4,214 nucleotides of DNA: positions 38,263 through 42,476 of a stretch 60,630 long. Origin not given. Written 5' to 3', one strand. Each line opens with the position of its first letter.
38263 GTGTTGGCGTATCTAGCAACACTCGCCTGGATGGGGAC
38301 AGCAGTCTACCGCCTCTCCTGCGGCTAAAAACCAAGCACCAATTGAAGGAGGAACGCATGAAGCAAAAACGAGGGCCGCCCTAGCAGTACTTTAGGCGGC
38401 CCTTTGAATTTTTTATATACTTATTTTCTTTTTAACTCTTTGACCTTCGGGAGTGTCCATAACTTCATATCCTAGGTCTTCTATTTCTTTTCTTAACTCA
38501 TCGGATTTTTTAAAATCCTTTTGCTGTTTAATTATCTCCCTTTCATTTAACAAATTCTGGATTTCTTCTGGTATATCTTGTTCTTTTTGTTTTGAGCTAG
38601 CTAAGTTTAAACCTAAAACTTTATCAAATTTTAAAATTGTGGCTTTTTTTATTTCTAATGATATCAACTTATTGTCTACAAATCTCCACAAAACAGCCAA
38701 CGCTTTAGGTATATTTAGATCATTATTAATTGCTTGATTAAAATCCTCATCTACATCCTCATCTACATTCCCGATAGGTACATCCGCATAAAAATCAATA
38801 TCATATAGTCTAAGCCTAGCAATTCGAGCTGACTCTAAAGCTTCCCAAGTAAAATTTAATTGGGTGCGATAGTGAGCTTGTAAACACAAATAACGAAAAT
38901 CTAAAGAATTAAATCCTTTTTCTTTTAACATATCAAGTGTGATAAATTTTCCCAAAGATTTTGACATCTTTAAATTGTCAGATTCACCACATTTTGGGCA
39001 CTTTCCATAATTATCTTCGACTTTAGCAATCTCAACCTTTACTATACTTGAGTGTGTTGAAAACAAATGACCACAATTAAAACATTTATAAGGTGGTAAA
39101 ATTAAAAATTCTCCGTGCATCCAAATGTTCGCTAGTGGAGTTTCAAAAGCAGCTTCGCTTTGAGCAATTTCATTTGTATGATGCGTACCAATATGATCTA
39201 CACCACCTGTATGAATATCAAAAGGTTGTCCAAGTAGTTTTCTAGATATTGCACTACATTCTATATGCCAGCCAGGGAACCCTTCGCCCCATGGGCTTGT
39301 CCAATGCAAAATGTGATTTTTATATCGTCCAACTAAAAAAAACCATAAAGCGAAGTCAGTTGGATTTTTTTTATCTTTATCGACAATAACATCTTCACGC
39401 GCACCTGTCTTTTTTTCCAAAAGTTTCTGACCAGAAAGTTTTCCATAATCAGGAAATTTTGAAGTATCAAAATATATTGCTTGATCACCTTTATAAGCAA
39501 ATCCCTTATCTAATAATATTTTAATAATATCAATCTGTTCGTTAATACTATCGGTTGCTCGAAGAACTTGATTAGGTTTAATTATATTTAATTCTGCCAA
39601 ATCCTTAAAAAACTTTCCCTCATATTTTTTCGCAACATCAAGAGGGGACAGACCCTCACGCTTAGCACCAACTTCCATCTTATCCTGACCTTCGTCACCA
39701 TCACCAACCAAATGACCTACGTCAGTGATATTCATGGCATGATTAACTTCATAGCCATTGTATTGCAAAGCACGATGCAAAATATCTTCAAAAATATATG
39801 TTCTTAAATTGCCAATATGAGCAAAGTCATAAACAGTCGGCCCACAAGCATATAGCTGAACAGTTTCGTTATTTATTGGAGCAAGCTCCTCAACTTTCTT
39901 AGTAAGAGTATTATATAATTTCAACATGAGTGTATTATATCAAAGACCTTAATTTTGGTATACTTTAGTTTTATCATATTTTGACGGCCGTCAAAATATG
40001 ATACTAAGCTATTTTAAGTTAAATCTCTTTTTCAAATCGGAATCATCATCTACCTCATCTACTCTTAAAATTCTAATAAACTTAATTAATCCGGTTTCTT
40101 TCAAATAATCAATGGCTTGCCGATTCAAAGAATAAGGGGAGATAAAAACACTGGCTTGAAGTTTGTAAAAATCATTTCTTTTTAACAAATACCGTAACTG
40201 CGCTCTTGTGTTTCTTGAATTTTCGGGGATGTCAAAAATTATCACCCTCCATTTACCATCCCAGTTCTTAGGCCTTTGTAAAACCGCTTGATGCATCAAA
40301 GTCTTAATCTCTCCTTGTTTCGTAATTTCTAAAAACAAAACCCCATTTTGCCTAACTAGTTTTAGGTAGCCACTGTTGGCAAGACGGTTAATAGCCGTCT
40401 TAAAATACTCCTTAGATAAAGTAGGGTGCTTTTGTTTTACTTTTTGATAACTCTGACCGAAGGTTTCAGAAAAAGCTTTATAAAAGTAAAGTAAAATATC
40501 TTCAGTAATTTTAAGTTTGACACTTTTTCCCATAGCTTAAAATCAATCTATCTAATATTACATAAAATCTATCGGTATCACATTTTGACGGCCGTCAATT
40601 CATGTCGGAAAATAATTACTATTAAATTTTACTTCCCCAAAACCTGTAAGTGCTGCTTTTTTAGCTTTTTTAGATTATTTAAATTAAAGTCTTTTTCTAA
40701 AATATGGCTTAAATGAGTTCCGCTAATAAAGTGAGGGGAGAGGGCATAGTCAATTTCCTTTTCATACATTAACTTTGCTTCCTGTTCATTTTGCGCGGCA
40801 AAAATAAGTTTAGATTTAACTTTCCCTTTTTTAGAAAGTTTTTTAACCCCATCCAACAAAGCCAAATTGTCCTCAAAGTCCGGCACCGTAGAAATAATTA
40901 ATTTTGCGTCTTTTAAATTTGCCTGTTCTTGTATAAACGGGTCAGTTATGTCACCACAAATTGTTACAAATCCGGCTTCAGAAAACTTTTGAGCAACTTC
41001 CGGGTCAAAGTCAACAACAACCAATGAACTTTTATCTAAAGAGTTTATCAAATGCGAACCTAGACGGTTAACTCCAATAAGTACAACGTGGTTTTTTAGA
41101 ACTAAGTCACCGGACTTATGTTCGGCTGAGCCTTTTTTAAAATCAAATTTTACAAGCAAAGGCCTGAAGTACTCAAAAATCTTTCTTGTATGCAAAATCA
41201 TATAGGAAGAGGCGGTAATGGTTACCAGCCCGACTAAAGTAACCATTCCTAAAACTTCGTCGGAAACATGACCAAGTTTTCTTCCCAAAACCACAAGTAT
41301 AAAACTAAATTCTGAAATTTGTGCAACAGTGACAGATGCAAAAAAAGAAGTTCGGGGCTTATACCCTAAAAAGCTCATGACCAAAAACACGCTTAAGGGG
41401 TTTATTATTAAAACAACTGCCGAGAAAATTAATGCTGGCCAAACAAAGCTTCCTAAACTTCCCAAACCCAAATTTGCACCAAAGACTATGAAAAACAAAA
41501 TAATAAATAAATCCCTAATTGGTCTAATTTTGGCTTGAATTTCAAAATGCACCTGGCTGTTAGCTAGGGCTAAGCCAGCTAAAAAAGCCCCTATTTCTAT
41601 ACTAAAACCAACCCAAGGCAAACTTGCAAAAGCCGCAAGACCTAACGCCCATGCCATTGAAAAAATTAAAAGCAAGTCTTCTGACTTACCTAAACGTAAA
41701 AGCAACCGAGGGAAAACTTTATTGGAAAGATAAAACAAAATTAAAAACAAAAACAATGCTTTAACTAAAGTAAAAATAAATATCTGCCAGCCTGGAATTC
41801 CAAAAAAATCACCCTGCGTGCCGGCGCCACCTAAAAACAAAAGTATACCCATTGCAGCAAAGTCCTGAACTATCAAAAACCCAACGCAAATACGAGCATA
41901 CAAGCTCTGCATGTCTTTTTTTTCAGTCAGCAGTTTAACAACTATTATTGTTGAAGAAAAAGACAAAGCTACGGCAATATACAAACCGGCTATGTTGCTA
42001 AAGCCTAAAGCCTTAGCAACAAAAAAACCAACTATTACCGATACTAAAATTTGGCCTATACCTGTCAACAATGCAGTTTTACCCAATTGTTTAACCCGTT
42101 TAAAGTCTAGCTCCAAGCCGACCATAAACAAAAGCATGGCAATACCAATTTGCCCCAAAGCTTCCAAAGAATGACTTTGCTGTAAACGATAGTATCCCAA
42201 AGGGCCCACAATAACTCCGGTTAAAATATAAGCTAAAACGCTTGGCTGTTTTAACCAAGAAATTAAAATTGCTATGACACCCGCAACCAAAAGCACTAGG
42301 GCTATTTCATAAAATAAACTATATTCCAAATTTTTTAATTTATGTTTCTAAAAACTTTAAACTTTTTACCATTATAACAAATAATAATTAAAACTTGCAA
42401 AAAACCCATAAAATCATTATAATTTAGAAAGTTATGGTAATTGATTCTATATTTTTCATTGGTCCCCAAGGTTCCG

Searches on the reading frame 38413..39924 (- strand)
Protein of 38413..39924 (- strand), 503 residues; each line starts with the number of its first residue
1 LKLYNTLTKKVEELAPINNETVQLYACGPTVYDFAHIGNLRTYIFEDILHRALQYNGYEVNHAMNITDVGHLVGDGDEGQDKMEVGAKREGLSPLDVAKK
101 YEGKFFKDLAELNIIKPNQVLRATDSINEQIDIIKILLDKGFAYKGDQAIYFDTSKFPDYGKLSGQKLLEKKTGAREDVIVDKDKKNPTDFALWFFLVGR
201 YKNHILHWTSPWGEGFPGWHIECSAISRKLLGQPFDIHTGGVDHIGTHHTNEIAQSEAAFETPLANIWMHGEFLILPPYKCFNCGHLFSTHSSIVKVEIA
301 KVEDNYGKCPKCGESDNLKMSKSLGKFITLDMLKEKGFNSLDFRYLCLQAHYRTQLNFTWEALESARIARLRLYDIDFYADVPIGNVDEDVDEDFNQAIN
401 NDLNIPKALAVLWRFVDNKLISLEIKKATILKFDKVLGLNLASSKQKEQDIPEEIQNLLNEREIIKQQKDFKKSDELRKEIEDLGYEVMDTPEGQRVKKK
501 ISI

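Call 24: search_protein_families(library=pfam, proteins=[window:38413-39924:-], max_evalue=0.001)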
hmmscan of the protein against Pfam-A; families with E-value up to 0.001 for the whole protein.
window:38413-39924:- (503 aa): 3 families
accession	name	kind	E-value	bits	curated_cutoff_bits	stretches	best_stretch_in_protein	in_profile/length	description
PF01406.26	tRNA-synt_1e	-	4e-85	286.3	27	2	15-276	3-249/301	tRNA synthetases class I (C) catalytic domain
PF09334.17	tRNA-synt_1g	-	1.6e-10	40.7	20.1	1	34-155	13-125/391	tRNA synthetases class I (M)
PF23493.1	CysS_C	-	1.6e-07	31.7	23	1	449-496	2-49/51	Cysteinyl-tRNA ligase anticodon binding domain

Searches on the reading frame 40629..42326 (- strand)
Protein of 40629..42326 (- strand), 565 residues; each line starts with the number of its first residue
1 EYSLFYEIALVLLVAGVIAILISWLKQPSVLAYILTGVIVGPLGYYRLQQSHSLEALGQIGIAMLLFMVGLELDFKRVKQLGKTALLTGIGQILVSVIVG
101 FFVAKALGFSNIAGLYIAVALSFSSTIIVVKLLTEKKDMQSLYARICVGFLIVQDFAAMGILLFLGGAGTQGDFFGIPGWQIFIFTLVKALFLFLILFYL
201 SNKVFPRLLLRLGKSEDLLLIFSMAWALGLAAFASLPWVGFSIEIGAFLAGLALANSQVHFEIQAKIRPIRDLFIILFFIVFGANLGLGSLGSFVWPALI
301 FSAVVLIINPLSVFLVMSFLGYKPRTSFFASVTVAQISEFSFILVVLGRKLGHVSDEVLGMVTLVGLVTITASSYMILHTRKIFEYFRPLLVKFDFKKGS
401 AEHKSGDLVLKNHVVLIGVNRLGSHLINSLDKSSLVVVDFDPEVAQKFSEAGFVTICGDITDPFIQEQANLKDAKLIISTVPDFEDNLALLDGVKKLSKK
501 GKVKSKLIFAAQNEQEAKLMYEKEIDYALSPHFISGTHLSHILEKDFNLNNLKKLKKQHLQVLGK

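Call 24: search_protein_families(library=pfam, proteins=[window:40629-42326:-], max_evalue=0.001)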
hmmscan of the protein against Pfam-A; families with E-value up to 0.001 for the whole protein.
window:40629-42326:- (565 aa): 2 families
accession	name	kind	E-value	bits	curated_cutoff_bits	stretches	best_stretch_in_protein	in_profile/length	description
PF00999.27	Na_H_Exchanger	-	2.4e-55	188.4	26.2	1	12-371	4-363/375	Sodium/hydrogen exchanger, transmembrane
PF02254.24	TrkA_N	-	2.9e-19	69.9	23.8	1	414-531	1-116/116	TrkA-N domain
